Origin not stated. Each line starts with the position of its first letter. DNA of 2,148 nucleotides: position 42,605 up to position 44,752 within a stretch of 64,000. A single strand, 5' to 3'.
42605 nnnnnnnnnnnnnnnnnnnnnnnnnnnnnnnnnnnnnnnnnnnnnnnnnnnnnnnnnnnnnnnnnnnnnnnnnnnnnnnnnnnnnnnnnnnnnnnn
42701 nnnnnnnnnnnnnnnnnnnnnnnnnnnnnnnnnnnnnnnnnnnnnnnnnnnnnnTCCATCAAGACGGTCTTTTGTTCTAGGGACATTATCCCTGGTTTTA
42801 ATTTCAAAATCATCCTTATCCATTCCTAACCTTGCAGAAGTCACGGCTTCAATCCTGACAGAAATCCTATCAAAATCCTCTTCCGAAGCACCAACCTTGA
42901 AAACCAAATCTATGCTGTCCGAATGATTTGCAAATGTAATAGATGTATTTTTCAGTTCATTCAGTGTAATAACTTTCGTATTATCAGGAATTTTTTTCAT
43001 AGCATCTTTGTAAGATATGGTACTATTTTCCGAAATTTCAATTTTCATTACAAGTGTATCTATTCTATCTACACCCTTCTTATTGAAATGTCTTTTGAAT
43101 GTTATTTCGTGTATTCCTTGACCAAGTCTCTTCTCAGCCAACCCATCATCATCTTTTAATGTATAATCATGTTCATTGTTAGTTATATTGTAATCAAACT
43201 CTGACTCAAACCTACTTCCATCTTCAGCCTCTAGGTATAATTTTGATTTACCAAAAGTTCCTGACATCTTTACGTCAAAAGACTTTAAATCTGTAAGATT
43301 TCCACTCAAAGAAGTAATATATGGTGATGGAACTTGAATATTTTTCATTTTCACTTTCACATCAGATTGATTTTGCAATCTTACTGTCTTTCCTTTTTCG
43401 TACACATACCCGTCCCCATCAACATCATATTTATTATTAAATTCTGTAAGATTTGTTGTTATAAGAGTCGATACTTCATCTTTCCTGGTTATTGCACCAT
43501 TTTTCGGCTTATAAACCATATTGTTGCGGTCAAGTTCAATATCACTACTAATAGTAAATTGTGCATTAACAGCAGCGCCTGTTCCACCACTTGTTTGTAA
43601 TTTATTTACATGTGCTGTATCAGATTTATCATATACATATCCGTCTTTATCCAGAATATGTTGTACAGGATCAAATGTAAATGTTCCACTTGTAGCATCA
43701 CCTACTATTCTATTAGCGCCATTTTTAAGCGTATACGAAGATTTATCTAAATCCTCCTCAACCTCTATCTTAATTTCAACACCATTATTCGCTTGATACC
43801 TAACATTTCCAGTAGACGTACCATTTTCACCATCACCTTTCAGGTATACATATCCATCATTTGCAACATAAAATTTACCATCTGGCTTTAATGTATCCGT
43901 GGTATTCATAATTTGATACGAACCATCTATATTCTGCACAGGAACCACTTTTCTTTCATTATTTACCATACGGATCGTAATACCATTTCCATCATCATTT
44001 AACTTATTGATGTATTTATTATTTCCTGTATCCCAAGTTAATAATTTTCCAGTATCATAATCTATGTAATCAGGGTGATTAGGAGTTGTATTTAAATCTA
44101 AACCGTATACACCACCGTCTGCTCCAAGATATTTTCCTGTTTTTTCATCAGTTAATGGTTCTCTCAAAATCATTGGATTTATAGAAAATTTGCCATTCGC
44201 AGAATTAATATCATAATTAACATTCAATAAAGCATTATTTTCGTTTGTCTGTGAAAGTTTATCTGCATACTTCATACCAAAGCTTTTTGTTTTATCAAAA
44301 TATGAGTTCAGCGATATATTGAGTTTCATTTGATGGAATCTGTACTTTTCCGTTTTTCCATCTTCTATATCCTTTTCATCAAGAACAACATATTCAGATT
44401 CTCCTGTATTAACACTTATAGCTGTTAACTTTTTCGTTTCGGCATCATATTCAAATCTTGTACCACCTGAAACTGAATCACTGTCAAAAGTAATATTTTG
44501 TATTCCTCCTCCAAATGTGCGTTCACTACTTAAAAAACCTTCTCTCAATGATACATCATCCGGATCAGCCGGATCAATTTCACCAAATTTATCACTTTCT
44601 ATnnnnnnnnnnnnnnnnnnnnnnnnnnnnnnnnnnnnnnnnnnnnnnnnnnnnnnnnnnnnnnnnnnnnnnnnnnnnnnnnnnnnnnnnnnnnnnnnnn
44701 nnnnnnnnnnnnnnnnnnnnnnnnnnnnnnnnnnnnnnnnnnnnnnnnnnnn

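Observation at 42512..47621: Two tandem giant flagellins (840 and 812 aa) with large central inserts carrying a recurring DGYVY-x-K motif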

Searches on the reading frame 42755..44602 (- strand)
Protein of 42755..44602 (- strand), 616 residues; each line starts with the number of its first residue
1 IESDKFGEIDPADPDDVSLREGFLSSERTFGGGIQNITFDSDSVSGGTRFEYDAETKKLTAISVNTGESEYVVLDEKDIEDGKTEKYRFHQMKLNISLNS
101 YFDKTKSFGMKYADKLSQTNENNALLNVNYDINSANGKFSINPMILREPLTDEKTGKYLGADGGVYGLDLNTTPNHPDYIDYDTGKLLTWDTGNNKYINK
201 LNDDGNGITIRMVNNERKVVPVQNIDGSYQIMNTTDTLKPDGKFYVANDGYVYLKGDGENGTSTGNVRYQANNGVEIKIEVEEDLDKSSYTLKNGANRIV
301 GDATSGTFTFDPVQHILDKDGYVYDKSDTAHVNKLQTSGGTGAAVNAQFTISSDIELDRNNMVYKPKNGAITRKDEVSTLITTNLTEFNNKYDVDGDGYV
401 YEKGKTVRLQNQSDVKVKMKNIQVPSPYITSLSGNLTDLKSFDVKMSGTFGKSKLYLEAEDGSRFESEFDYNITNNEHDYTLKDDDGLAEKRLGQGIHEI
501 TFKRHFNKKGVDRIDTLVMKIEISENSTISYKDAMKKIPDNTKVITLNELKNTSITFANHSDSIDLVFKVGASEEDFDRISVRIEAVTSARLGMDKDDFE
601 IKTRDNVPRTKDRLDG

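Call 14: find_homologous_proteins(query=window:42755-44602:-, max_evalue=0.001)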
Query seq(616 aa) (616 aa): 5 proteins with E <= 0.001 among 8000 candidates.
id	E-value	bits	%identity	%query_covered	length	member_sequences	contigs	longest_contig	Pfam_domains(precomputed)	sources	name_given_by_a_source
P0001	0.0e+0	1348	99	100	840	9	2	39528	PF00700.28,PF00669.26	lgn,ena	-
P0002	3.1e-212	725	60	100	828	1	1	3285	PF00700.28,PF00669.26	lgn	-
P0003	4.6e-205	701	57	100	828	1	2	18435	PF00700.28,PF00669.26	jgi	-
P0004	5.4e-192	658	55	100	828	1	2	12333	PF00700.28,PF00669.26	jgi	-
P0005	9.7e-13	66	38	17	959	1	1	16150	PF00700.28,PF00669.26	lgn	-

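Call 16: find_encoding_contigs(protein=P0001, flank=10000, max_places=4)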
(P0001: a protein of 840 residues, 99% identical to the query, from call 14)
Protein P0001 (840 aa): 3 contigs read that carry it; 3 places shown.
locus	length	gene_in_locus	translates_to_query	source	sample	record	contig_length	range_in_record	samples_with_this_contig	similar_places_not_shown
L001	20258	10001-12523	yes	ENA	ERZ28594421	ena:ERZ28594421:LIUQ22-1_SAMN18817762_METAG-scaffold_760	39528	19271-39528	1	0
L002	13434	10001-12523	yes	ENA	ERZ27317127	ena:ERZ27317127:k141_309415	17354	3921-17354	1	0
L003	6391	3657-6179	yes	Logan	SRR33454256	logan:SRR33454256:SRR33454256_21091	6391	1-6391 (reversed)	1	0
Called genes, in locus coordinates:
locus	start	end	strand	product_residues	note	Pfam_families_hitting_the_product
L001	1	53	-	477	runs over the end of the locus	PF00883:Peptidase_M17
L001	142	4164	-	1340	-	PF14331:IcmF-related_N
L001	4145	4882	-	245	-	PF09850:DotU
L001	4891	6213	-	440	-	PF05936:T6SS_VasE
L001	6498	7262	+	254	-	PF13539:Peptidase_M15_4 (weak)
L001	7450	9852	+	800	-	PF00669:Flagellin_N, PF00700:Flagellin_C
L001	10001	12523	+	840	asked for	PF00669:Flagellin_N, PF00700:Flagellin_C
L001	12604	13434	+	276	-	PF00669:Flagellin_N (weak), PF00700:Flagellin_C (weak)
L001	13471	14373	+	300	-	PF00669:Flagellin_N, PF00700:Flagellin_C (weak)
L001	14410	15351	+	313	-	PF00669:Flagellin_N, PF00700:Flagellin_C (weak)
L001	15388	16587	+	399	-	PF00700:Flagellin_C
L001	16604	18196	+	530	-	-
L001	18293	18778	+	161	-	PF01047:MarR (faint), PF12802:MarR_2, PF13463:HTH_27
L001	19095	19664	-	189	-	PF03099:BPL_LplA_LipB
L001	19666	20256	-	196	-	?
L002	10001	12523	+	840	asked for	PF00669:Flagellin_N, PF00700:Flagellin_C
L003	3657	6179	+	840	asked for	PF00669:Flagellin_N, PF00700:Flagellin_C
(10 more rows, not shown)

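Call 27: find_homologous_proteins(query=A2, max_evalue=0.01)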
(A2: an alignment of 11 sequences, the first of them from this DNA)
Query A2 (11 sequences) (543 aa, profile of the alignment): 8 proteins with E <= 0.01 among 8000 candidates.
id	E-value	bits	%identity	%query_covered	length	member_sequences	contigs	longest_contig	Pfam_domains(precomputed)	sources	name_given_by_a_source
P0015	2.1e-212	725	39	19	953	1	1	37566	PF00700.28,PF00669.26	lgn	-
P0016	2.1e-212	725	39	19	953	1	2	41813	PF00700.28,PF00669.26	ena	-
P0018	9.2e-211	719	39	19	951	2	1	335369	PF00700.28,PF00669.26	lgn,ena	-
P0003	1.2e-184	633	56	99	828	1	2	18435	PF00700.28,PF00669.26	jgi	-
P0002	6.9e-179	614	59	99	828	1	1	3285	PF00700.28,PF00669.26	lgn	-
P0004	7.8e-178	611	54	100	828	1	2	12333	PF00700.28,PF00669.26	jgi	-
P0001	1.5e-167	577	99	100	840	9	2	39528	PF00700.28,PF00669.26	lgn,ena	-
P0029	4.4e-15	74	34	31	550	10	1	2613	PF00669.26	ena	-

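Call 34: find_encoding_contigs(protein=P0003, flank=10000, max_places=3)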
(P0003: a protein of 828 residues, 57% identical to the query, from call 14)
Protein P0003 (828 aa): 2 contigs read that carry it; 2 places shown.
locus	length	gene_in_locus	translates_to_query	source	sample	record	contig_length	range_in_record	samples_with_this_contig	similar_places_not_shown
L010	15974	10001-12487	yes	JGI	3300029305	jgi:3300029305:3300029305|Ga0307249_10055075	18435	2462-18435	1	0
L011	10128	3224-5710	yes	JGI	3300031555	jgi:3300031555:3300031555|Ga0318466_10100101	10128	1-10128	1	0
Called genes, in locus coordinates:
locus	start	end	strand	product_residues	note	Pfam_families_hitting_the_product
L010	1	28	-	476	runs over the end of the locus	PF00883:Peptidase_M17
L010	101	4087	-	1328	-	PF14331:IcmF-related_N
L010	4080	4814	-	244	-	PF09850:DotU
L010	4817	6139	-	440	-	PF05936:T6SS_VasE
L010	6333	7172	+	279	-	PF13539:Peptidase_M15_4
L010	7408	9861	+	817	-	PF00669:Flagellin_N, PF00700:Flagellin_C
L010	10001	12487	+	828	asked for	PF00669:Flagellin_N, PF00700:Flagellin_C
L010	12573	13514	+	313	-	-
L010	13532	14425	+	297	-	PF00700:Flagellin_C (weak)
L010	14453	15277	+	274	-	PF00700:Flagellin_C (weak)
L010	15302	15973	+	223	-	PF00669:Flagellin_N (weak)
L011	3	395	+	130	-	?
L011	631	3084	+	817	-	PF00669:Flagellin_N, PF00700:Flagellin_C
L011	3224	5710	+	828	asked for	PF00669:Flagellin_N, PF00700:Flagellin_C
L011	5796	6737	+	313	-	-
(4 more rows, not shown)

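Call 37: search_protein_representatives(alignment_id=A2)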
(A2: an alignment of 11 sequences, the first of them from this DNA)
Query: 11 sequences, 527 profile positions. Proteins with E-value up to 0.001 (for the whole library): 46; up to 1e-10: 21; up to 1e-30: 6. The best 46 are listed.
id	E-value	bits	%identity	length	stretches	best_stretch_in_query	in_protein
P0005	4.8e-217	738.4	-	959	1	1-527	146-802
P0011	2.6e-203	693.1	-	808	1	1-527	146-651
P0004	2.5e-178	610.7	-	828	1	2-505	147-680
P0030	1.3e-53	199.1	-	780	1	2-509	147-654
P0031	1.4e-47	179.2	-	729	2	7-217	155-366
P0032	3.6e-37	144.8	-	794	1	12-491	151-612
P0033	1.2e-30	123.3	-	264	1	394-506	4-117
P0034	2.3e-30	122.4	-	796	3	11-139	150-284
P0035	5.2e-27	111.3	-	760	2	23-159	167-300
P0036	1.1e-18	83.9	-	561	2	11-129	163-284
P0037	3.7e-18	82.1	-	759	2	23-99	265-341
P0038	5.2e-18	81.6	-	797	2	23-107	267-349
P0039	2.2e-17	79.6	-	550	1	22-196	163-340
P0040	3.7e-14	68.9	-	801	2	24-102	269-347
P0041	7.9e-14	67.8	-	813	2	23-102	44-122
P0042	9.1e-14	67.6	-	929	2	23-101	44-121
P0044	1.6e-12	63.5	-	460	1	254-492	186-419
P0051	1.4e-08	50.5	-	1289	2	24-102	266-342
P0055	7.2e-08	48.1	-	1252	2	12-106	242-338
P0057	1.3e-07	47.3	-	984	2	24-103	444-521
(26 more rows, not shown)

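Call 40: search_solved_structures(query=A2, max_evalue=5, show_alignments=3)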
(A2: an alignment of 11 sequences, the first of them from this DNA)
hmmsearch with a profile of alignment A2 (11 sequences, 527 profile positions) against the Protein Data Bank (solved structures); distinct sequences matched with E-value up to 5: 1.
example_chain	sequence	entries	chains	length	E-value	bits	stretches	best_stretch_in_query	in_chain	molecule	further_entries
1n0r_A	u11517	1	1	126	2.1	10.2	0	401-423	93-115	4 ankyrin repeats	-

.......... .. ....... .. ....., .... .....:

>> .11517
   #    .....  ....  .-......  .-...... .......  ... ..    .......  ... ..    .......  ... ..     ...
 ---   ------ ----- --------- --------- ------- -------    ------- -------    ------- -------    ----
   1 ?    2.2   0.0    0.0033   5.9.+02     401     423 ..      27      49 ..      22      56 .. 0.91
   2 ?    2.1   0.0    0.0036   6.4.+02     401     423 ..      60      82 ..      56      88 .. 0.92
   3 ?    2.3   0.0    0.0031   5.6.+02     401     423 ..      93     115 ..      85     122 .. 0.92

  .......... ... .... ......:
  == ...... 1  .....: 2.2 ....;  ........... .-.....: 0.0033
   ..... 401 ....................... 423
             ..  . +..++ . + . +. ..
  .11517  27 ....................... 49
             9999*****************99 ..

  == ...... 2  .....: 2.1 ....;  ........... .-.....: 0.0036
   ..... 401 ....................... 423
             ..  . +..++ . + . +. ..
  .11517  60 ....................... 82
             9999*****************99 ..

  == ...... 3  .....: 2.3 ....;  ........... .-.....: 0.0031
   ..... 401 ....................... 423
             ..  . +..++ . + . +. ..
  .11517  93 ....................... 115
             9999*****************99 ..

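Call 43: search_protein_families(library=pfam, proteins=[P0030, P0031, P0032, P0035, P0044, P0037, P0042, P0051, P0055, P0057], max_evalue=0.01)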
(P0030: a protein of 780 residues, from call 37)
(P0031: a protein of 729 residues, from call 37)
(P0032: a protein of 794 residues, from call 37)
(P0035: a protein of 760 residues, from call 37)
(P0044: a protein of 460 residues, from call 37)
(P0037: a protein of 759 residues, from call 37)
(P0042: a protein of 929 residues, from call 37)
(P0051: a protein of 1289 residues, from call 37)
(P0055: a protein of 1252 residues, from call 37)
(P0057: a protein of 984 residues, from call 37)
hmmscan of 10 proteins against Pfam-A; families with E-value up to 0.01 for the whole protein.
P0030 (780 aa): 2 families
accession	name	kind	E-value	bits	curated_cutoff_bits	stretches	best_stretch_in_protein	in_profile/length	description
PF00669.25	Flagellin_N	-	1.1e-19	71.4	26.6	1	12-142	7-137/139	Bacterial flagellin N-terminal helical region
PF00700.27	Flagellin_C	-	5.5e-06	27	23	1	695-774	2-81/86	Bacterial flagellin C-terminal helical region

P0031 (729 aa): 2 families
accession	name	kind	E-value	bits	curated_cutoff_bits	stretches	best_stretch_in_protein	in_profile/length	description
PF00669.25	Flagellin_N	-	2.3e-16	60.5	26.6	1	13-141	8-136/139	Bacterial flagellin N-terminal helical region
PF00700.27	Flagellin_C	-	6.6e-05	23.6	23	1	645-728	3-86/86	Bacterial flagellin C-terminal helical region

P0032 (794 aa): 2 families
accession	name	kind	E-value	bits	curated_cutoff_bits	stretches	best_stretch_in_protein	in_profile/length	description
PF00669.25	Flagellin_N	-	2.9e-19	70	26.6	1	12-144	7-139/139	Bacterial flagellin N-terminal helical region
PF00700.27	Flagellin_C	-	1.4e-06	29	23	1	710-793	2-85/86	Bacterial flagellin C-terminal helical region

P0035 (760 aa): 2 families
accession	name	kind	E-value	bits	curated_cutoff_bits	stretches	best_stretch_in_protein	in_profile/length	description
PF00669.25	Flagellin_N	-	7.1e-21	75.2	26.6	1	8-144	3-139/139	Bacterial flagellin N-terminal helical region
PF00700.27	Flagellin_C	-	1.8e-11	44.6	23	1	677-760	3-86/86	Bacterial flagellin C-terminal helical region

P0044 (460 aa): 0 families

P0037 (759 aa): 1 family
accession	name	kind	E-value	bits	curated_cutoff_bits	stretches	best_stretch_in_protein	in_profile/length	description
PF00353.25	HemolysinCabind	-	2.6e-25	88.4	23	6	619-654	1-36/36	RTX calcium-binding nonapeptide repeat (4 copies)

P0042 (929 aa): 1 family
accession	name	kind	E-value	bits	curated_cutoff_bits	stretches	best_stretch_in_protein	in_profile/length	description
PF00353.25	HemolysinCabind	-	2.7e-63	209.8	23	14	577-612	1-36/36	RTX calcium-binding nonapeptide repeat (4 copies)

P0051 (1289 aa): 3 families
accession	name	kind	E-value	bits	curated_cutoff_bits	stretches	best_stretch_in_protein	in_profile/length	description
PF07195.17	FliD_C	-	7.6e-24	84.9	25.4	2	589-751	7-163/236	Flagellar hook-associated protein 2 C-terminus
PF02465.23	FliD_N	-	1.5e-08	35.6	24.8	1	25-139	1-97/97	Flagellar hook-associated protein 2 N-terminus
PF07196.18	Flagellin_IN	-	3.3e-06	27.6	22.7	2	1079-1112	12-48/55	Flagellin hook IN motif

P0055 (1252 aa): 3 families
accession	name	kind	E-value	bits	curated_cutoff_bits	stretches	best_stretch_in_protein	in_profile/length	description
PF07195.17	FliD_C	-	6.4e-31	108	25.4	1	569-730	10-164/236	Flagellar hook-associated protein 2 C-terminus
PF02465.23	FliD_N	-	2.1e-13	51.1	24.8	1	24-138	1-97/97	Flagellar hook-associated protein 2 N-terminus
PF07196.18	Flagellin_IN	-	9.9e-08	32.5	22.7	2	501-540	6-47/55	Flagellin hook IN motif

P0057 (984 aa): 0 families

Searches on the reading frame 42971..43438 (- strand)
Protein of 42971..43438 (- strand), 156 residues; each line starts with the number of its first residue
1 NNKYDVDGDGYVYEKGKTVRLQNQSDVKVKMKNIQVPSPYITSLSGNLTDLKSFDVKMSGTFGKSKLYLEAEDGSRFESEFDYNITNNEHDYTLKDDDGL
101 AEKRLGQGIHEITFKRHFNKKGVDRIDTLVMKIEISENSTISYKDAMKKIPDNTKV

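Call 79: search_protein_families(library=pfam, proteins=[window:42971-43438:-], max_evalue=10)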
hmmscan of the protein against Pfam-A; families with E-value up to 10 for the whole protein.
seq(156 aa): 1 family
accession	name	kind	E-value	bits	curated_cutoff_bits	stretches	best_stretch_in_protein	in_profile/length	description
PF01350.22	Flavi_NS4A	-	0.024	15.1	27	1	116-154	11-48/144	Flavivirus non-structural protein NS4A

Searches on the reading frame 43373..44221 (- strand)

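Call 79: search_protein_families(library=pfam, proteins=[window:43373-44221:-], max_evalue=10)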
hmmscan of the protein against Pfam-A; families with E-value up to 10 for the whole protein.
seq(283 aa): 1 family
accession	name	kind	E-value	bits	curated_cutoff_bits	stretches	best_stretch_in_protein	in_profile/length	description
PF00036.39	EF-hand_1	-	0.29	11.2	25.4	1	263-273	7-17/29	EF hand domain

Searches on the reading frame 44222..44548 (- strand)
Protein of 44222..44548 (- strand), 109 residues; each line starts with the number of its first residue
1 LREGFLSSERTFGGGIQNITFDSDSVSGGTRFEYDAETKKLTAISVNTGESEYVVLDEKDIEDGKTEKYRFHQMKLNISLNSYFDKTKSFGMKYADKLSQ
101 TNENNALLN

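Call 79: search_protein_families(library=pfam, proteins=[window:44222-44548:-], max_evalue=10)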
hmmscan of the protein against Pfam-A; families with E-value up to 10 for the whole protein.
seq(109 aa): 0 families

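Call 83: search_solved_structures(query=A6, max_evalue=10, show_alignments=3)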
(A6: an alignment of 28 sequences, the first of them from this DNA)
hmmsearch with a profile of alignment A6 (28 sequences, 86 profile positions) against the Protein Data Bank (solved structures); distinct sequences matched with E-value up to 10: 8.
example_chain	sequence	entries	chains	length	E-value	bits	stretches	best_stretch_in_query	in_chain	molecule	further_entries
2vo8_A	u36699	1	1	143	0.38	14.2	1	9-60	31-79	EXO-ALPHA-SIALIDASE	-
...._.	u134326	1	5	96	0.74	13.3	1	44-82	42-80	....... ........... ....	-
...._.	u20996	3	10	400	1.1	12.7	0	6-57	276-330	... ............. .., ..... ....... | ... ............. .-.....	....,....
6cmx_A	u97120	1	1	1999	1.2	12.6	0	20-44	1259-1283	Teneurin-2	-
1viw_B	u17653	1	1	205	1.3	12.5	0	16-48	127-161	ALPHA-AMYLASE-INHIBITOR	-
6vhh_A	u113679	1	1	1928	1.5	12.3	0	20-44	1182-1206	Teneurin-2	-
1dhk_B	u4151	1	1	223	3.2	11.2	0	16-48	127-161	BEAN LECTIN-LIKE INHIBITOR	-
6ske_A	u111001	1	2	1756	4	10.9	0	20-44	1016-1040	Teneurin-2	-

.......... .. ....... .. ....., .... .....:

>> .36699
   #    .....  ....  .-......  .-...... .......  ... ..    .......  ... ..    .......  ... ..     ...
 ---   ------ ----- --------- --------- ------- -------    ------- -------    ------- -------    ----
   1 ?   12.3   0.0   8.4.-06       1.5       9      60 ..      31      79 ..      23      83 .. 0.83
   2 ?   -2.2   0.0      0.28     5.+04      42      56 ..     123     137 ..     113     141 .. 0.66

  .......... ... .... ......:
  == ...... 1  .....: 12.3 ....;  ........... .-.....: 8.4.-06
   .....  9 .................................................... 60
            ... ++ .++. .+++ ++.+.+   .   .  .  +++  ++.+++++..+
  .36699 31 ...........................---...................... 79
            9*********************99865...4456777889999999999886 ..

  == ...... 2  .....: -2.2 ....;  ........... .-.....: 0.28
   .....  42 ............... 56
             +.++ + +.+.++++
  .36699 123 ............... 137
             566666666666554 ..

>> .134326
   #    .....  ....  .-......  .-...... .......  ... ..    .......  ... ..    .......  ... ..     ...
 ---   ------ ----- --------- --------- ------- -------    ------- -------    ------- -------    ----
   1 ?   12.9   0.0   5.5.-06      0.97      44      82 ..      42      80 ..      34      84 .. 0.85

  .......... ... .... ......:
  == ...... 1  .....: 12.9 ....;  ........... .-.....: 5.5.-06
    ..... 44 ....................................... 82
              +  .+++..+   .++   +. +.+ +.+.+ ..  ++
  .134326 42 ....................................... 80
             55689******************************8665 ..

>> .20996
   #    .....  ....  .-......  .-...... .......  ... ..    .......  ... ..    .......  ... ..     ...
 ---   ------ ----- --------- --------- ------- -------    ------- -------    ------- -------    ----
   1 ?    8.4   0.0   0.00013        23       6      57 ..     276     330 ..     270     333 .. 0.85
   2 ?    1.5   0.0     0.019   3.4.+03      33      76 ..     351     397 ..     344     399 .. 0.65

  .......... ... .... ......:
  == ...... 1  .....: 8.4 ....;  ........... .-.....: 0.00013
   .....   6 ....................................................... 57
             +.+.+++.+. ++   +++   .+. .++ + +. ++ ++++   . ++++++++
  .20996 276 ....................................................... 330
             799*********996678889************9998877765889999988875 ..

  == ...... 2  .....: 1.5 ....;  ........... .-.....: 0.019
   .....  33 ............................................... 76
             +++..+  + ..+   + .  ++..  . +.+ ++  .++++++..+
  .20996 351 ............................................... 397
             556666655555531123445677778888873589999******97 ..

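Call 84: search_protein_families(library=pfam, alignment_id=A6, max_evalue=1)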
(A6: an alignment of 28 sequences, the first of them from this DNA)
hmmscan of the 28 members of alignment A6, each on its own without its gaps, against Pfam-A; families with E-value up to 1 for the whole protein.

A. member 1, seq(90 aa): 0 families

B. families by the number of members that match (of 28 scanned): 15 families
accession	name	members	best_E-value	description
PF07563.17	DUF1541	2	0.13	Protein of unknown function (DUF1541)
PF20596.3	pAdhesive_11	1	0.00044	Putative adhesive domain (group 11)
PF25597.1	SH3_retrovirus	1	0.042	Retroviral polymerase SH3-like domain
PF15414.12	DUF4621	1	0.05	Protein of unknown function (DUF4621)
PF00044.30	Gp_dh_N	1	0.054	Glyceraldehyde 3-phosphate dehydrogenase, NAD binding domain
PF14285.11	DUF4367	1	0.073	Domain of unknown function (DUF4367)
PF24486.1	DUF7583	1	0.079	Domain of unknown function (DUF7583)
PF07990.17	NABP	1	0.1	Nucleic acid binding protein NABP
PF19459.4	DUF5996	1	0.11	Family of unknown function (DUF5996)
PF15160.11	SASRP1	1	0.12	Spermatogenesis-associated serine-rich protein 1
PF03768.21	Attacin_N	1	0.13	Attacin, N-terminal region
PF22295.1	DUF6967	1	0.15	Family of unknown function (DUF6967)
PF09826.15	Beta_propel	1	0.17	Beta propeller domain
PF02604.26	PhdYeFM_antitox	1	0.18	Antitoxin Phd_YefM, type II toxin-antitoxin system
PF13157.11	Enas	1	0.34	Endospore appendages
